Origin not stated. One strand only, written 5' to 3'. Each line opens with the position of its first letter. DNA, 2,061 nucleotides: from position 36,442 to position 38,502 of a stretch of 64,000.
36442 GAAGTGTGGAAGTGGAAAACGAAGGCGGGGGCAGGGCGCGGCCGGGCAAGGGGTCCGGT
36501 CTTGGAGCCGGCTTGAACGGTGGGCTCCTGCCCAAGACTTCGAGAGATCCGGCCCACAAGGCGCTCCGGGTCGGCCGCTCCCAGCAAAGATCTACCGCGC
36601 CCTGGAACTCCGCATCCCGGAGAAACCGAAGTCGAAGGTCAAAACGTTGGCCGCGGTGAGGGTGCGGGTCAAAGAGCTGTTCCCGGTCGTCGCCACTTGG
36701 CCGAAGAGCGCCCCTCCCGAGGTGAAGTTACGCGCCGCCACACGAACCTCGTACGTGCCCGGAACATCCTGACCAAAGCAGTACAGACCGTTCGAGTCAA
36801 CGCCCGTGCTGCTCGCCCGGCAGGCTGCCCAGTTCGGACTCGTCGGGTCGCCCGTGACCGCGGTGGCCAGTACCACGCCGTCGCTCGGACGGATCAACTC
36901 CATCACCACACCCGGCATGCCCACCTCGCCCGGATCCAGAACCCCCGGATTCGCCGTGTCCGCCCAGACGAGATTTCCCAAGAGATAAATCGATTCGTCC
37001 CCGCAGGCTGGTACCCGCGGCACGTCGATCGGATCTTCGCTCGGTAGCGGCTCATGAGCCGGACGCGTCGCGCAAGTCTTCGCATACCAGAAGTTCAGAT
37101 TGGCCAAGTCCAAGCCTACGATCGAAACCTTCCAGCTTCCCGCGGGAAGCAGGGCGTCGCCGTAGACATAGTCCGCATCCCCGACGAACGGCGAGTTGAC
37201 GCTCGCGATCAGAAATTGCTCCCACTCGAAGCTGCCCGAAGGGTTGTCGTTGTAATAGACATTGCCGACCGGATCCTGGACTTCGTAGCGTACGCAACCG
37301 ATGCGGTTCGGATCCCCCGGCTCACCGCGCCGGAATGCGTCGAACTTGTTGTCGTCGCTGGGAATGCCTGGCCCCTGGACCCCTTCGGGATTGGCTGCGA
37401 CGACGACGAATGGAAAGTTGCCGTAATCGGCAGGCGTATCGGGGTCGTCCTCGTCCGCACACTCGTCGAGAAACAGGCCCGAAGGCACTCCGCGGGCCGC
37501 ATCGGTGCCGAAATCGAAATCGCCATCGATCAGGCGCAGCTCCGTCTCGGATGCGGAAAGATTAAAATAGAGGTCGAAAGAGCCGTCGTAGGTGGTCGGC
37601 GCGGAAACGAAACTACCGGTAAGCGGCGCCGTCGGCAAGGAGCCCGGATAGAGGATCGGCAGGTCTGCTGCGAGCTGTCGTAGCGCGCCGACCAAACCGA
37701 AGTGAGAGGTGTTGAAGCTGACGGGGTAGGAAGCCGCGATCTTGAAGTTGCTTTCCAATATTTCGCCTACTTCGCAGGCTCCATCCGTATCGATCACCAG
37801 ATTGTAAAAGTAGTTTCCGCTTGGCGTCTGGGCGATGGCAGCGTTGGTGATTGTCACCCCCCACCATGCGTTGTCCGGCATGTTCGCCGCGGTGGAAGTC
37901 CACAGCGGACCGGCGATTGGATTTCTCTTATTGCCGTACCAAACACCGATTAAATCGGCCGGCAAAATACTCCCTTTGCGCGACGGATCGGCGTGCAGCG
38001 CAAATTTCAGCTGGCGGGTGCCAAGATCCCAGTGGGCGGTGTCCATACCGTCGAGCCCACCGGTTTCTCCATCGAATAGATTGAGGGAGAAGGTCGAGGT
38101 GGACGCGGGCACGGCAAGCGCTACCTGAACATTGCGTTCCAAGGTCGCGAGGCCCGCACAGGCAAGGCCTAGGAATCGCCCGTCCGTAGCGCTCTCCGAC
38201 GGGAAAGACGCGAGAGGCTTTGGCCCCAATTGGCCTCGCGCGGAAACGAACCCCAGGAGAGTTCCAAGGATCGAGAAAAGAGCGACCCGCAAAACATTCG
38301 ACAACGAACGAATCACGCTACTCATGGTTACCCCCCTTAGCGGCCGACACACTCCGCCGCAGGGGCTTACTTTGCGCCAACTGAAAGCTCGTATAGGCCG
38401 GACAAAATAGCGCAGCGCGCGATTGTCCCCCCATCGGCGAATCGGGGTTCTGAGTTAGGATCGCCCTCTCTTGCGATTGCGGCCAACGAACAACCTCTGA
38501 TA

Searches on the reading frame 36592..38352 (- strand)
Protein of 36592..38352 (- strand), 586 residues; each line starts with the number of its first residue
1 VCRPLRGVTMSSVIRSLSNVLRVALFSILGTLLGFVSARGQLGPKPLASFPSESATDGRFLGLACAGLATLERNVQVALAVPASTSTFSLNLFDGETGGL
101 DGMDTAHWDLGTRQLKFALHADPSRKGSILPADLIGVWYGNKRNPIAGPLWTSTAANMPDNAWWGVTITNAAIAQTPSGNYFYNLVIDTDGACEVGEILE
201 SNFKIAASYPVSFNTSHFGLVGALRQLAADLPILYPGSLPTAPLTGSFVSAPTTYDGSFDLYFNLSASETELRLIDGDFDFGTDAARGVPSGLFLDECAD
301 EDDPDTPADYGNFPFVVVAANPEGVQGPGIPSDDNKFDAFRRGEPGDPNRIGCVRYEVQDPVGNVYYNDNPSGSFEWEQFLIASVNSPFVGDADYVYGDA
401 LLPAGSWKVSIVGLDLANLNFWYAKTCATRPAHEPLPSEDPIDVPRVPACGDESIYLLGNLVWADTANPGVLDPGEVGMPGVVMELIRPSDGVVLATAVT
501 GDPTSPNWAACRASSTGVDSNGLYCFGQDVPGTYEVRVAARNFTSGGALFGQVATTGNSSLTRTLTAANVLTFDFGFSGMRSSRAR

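Call 6: search_protein_families(library=pfam, proteins=[window:36592-38352:-], max_evalue=0.01)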
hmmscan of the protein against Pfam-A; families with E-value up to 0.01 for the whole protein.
window:36592-38352:- (586 aa): 2 families
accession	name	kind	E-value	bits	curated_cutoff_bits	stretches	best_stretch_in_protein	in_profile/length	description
PF17210.9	SdrD_B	-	1.6e-09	38.4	29.7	1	458-540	3-66/112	SdrD B-like domain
PF13620.12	CarboxypepD_reg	-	0.0062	17.3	32.3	0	512-546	28-62/82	Carboxypeptidase regulatory-like domain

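Call 65: search_protein_families(library=ncbifam, proteins=[window:36592-38352:-], max_evalue=0.001)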
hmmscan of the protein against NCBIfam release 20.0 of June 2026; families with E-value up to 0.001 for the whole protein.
window:36592-38352:- (586 aa): 0 families
